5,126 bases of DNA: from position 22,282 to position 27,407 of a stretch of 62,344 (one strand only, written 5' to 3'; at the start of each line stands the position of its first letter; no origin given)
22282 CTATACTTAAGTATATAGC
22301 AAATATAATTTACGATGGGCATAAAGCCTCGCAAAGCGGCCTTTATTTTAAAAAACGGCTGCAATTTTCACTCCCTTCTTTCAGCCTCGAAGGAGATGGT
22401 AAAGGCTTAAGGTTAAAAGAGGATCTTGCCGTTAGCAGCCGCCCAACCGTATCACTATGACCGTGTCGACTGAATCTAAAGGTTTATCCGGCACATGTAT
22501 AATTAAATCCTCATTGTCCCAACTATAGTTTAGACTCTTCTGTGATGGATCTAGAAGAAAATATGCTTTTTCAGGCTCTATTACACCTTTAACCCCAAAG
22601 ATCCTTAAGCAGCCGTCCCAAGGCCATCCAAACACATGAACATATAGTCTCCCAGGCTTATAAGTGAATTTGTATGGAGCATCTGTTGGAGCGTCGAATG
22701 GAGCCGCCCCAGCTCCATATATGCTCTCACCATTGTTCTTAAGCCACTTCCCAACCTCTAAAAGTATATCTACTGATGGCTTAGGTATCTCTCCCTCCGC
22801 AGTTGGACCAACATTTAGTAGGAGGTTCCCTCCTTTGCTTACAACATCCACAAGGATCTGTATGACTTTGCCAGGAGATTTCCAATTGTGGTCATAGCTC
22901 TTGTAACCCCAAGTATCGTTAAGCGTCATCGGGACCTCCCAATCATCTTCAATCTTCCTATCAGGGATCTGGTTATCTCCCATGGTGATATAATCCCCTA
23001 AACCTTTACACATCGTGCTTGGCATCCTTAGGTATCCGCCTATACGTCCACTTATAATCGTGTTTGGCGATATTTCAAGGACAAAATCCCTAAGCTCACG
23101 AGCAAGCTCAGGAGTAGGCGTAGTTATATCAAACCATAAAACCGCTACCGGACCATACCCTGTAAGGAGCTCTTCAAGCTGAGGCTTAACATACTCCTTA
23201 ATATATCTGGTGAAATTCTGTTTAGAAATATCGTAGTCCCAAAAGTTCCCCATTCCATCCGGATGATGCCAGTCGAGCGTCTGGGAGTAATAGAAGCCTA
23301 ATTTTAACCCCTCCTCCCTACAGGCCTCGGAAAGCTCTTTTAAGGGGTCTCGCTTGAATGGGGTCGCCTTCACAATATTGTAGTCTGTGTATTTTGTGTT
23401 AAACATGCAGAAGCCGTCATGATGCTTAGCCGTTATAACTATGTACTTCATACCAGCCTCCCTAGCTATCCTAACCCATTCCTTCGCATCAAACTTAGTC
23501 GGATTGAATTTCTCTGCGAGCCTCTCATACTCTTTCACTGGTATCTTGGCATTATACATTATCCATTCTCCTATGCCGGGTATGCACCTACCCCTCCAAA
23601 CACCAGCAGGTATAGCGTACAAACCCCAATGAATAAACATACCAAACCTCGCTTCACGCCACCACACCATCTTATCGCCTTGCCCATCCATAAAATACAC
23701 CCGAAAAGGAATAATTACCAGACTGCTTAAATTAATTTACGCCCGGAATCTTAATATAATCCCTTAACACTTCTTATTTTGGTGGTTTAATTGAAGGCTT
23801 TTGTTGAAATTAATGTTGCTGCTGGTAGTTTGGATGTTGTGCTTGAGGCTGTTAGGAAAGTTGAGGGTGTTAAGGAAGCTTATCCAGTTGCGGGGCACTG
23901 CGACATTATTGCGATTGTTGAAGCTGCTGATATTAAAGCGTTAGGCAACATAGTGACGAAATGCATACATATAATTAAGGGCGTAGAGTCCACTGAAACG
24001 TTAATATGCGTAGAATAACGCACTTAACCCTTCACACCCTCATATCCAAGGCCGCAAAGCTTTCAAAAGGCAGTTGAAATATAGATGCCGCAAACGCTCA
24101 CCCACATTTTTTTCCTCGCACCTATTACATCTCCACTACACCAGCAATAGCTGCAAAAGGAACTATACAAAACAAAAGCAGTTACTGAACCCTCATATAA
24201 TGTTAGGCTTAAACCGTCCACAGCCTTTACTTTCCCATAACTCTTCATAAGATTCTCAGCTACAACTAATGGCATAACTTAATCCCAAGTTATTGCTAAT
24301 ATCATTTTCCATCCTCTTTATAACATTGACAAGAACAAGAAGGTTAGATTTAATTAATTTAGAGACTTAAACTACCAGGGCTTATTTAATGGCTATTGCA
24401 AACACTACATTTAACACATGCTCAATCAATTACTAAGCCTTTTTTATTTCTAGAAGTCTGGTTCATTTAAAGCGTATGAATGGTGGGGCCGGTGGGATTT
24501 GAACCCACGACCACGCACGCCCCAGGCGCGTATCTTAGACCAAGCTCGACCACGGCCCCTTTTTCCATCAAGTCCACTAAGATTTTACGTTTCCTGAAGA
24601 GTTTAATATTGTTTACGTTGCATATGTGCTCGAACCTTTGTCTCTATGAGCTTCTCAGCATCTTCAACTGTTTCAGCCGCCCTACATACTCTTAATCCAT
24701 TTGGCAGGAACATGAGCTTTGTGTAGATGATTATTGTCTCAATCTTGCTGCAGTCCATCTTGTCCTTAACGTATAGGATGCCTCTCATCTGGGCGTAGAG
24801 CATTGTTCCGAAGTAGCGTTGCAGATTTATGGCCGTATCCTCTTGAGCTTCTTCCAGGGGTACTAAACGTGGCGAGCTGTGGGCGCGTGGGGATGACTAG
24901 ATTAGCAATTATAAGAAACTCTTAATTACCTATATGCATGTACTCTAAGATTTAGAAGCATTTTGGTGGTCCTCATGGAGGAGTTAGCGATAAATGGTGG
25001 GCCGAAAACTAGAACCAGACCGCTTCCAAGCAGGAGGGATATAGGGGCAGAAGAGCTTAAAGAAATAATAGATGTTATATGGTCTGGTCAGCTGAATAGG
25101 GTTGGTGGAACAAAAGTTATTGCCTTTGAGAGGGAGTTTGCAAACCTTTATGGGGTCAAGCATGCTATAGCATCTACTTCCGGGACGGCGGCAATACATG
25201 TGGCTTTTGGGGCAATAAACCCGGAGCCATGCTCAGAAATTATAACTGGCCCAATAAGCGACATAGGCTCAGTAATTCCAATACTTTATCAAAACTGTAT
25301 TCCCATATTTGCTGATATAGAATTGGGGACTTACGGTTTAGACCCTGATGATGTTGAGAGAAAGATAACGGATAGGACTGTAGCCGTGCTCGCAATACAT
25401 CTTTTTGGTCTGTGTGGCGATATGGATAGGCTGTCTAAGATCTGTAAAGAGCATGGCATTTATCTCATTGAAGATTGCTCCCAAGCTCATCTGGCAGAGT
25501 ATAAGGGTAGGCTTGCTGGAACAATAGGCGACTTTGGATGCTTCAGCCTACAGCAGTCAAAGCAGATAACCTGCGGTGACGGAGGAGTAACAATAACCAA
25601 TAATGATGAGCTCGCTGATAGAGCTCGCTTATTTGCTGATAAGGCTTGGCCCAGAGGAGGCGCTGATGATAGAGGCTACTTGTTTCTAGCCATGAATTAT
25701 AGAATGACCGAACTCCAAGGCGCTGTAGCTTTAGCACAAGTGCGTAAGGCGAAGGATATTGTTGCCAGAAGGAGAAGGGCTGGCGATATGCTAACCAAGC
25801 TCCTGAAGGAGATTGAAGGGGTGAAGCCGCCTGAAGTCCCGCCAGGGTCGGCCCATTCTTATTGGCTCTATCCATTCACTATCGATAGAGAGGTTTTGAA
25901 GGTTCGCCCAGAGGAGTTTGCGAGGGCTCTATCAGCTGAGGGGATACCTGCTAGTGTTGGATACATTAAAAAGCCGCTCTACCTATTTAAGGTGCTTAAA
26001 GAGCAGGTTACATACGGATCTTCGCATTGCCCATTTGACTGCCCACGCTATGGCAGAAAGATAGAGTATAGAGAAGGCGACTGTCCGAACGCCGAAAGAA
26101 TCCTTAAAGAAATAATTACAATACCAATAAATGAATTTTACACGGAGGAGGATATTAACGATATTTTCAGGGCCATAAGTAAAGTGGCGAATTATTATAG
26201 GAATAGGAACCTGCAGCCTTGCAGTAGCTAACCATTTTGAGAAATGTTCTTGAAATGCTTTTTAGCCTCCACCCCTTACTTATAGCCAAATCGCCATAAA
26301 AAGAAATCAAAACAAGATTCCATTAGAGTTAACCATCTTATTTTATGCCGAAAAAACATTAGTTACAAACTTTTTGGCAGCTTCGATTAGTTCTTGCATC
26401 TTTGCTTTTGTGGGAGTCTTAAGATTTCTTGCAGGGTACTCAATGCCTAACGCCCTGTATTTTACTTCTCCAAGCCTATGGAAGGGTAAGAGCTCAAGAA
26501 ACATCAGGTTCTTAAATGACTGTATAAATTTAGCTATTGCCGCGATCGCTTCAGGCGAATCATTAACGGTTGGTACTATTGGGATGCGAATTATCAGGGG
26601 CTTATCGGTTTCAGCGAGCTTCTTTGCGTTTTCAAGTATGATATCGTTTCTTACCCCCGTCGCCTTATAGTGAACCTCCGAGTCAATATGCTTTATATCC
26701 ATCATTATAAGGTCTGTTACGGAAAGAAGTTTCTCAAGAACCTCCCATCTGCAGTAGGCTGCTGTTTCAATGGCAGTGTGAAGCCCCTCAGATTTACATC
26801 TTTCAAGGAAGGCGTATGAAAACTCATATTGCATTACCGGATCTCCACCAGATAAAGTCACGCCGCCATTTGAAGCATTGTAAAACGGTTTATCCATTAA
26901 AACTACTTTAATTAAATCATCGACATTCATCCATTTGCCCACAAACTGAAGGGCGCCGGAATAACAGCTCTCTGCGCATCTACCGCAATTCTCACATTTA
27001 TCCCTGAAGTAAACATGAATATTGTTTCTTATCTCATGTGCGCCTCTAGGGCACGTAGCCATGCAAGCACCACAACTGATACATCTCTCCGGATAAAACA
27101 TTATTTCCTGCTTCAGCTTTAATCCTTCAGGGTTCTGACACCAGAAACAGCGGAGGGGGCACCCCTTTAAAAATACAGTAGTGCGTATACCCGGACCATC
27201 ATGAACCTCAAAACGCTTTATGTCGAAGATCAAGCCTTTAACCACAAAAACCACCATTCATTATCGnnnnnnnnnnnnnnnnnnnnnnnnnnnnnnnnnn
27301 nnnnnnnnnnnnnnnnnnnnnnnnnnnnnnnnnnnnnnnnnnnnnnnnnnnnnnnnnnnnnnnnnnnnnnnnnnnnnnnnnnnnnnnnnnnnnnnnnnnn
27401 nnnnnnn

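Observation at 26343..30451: Archaeal glycyl-radical-enzyme operon with a non-canonical thiyl loop (G-C-H-W) and an amidohydrolase_2 partner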

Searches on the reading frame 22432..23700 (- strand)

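Call 3: search_protein_families(library=pfam, proteins=[window:22432-23700:-])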
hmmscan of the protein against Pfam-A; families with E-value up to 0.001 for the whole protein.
window:22432-23700:- (422 aa): 2 families
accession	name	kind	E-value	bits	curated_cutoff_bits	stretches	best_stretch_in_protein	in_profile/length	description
PF01120.23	Alpha_L_fucos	-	4.2e-92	309.7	25.2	1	12-325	28-345/345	Alpha-L-fucosidase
PF14871.12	GHL6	-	4.5e-06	27.4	35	1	71-142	1-68/132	Hypothetical glycosyl hydrolase 6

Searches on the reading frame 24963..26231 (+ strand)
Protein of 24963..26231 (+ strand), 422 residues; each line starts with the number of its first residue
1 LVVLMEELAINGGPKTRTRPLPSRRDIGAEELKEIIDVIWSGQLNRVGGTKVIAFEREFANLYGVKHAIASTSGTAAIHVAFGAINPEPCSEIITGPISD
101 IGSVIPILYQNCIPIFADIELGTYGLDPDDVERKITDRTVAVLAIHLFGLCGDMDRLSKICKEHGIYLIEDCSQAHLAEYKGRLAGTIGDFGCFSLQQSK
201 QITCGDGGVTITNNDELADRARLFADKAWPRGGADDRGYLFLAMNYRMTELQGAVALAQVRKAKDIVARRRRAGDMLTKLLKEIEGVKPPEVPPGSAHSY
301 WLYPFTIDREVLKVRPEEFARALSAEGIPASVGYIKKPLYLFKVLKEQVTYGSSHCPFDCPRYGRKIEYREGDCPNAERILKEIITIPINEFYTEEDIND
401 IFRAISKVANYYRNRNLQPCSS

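Call 3: search_protein_families(library=pfam, proteins=[window:24963-26231:+])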
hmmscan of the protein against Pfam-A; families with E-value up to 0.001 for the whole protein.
window:24963-26231:+ (422 aa): 1 family
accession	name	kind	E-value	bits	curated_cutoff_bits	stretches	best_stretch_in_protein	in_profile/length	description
PF01041.23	DegT_DnrJ_EryC1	-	6.9e-88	295.7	19.8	1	26-357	2-329/360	DegT/DnrJ/EryC1/StrS aminotransferase family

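Call 4: search_protein_families(library=ncbifam, proteins=[window:24963-26231:+])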
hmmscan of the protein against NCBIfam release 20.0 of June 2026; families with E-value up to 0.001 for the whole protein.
window:24963-26231:+ (422 aa): 8 families
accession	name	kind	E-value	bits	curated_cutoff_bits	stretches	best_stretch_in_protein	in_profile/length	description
TIGR03588.1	PseC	equivalog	1.8e-55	188.4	423.5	1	23-408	5-379/380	UDP-4-amino-4,6-dideoxy-N-acetyl-beta-L-altrosamine transaminase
TIGR04181.1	NHT_00031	hypoth_equivalog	3.4e-53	180.8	420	1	28-329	9-321/359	LegC family aminotransferase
NF008687.0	PRK11706.1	equivalog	1.7e-45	155.4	375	1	30-335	12-321/375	dTDP-4-amino-4,6-dideoxygalactose transaminase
NF008658.2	PRK11658.1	equivalog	4.2e-43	147.4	631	1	23-408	8-376/379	UDP-4-amino-4-deoxy-L-arabinose aminotransferase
NF011936.0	PRK15407.1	equivalog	9.6e-43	146.5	423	2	22-226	39-249/440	lipopolysaccharide biosynthesis protein RfbH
TIGR04427.1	PLP_DesI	equivalog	3.9e-37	128.3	650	1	5-331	5-327/390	dTDP-4-dehydro-6-deoxyglucose aminotransferase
TIGR02379.1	ECA_wecE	subfamily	2e-33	115.7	434.85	1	30-334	12-321/376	dTDP-4-amino-4,6-dideoxy-D-glucose transaminase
TIGR03812.1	tyr_de_CO2_Arch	equivalog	0.0006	18.8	299.4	1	123-171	139-190/375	tyrosine decarboxylase MfnA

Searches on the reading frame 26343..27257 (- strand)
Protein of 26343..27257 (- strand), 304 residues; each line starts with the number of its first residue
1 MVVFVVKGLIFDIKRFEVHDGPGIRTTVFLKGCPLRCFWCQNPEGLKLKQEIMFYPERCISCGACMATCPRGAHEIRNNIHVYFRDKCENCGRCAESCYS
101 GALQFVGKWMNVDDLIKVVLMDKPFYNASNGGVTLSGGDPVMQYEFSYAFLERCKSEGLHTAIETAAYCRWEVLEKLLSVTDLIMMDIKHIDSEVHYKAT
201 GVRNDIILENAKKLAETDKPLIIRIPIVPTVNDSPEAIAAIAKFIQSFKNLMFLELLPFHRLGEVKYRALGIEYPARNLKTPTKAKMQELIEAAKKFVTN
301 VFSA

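Call 3: search_protein_families(library=pfam, proteins=[window:26343-27257:-])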
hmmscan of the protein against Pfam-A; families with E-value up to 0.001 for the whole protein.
window:26343-27257:- (304 aa): 12 families
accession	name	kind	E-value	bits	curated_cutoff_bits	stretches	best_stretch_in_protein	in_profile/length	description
PF04055.27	Radical_SAM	-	6e-16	59.5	29.5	1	29-238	3-162/166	Radical SAM superfamily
PF00037.32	Fer4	-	8.5e-12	44.8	21.1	2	54-73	3-22/24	4Fe-4S binding domain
PF13353.11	Fer4_12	-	3.2e-11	44.1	22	2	90-189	14-116/137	4Fe-4S single cluster domain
PF12837.12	Fer4_6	-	1.1e-08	35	25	2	83-103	4-24/24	4Fe-4S binding domain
PF12838.12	Fer4_7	-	2.7e-08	34.6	27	1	58-102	1-52/52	4Fe-4S dicluster domain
PF13237.11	Fer4_10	-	5.1e-08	33.2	25.5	1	55-98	5-52/53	4Fe-4S dicluster domain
PF12797.12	Fer4_2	-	1.8e-06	27.9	24.5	1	53-70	4-21/22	4Fe-4S binding domain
PF13183.11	Fer4_8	-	7.9e-06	26.8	27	0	87-102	4-16/68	4Fe-4S dicluster domain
PF13187.11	Fer4_9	-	1.8e-05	25.1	27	1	58-102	1-51/52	4Fe-4S dicluster domain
PF13484.11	Fer4_16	-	3.8e-05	24.8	30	0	58-74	1-17/66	4Fe-4S double cluster binding domain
PF14697.11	Fer4_21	-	5.8e-05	23.6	35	1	57-98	6-51/59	4Fe-4S dicluster domain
PF12800.12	Fer4_4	-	0.00053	20.6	24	1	56-72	1-17/17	4Fe-4S binding domain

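Call 4: search_protein_families(library=ncbifam, proteins=[window:26343-27257:-])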
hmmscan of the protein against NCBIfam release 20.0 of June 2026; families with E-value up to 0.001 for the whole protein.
window:26343-27257:- (304 aa): 49 families (the best 25 are shown)
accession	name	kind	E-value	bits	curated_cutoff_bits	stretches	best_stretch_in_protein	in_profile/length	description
TIGR02494.1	PFLE_PFLC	subfamily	1.7e-109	365.6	174.35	1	10-296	1-291/293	glycyl-radical enzyme activating protein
NF043069.1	T4HPD_activ_SAM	equivalog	9.2e-101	337.1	425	1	8-296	2-290/299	trans-4-hydroxy-L-proline dehydratase activase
NF048010.1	SfplDhtActHpsHDes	equivalog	8.5e-94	313.7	430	1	7-291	5-295/298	(2S)-3-sulfopropanediol dehydratase activating enzyme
NF048008.1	SfplDhtActHpfHKleb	equivalog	1.1e-91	307.4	500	1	10-297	2-295/308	(2S)-3-sulfopropanediol dehydratase activating enzyme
TIGR04395.1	cutC_activ_rSAM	equivalog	1.3e-91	307.1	360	1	7-293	4-296/309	choline TMA-lyase-activating enzyme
NF033719.1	ind_deCO2_activ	equivalog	1.1e-88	297.4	425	1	8-292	1-291/302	indoleacetate decarboxylase activase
NF033717.2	HPDL_rSAM_activ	equivalog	3.8e-86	289.2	420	1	7-291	3-293/311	4-hydroxyphenylacetate decarboxylase activase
TIGR04003.1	rSAM_BssD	equivalog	3.6e-77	259.6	496.45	1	9-273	2-273/314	[benzylsuccinate synthase]-activating enzyme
TIGR02493.1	PFLA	equivalog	1.2e-64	218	231.75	2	107-295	43-233/235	pyruvate formate-lyase-activating protein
NF007483.0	PRK10076.1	equivalog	2.2e-61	207.6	326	2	87-296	75-283/292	[formate-C-acetyltransferase]-activating enzyme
NF008356.0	PRK11145.1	equivalog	2.4e-55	187.5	375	2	106-297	47-240/246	pyruvate formate lyase 1-activating protein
TIGR04041.1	activase_YjjW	hypoth_equivalog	9.6e-54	182.6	250.2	1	10-299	4-270/276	YjjW family glycine radical enzyme activase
TIGR02495.1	NrdG2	equivalog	1.6e-17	63.4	131.15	2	132-250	65-185/193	anaerobic ribonucleoside-triphosphate reductase activating protein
TIGR02491.1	NrdG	equivalog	7.1e-10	39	126.1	1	11-51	3-43/154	anaerobic ribonucleoside-triphosphate reductase activating protein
NF040864.1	HgcB_ferredoxin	equivalog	1.4e-09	37.7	99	1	52-105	9-63/93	mercury methylation ferredoxin HgcB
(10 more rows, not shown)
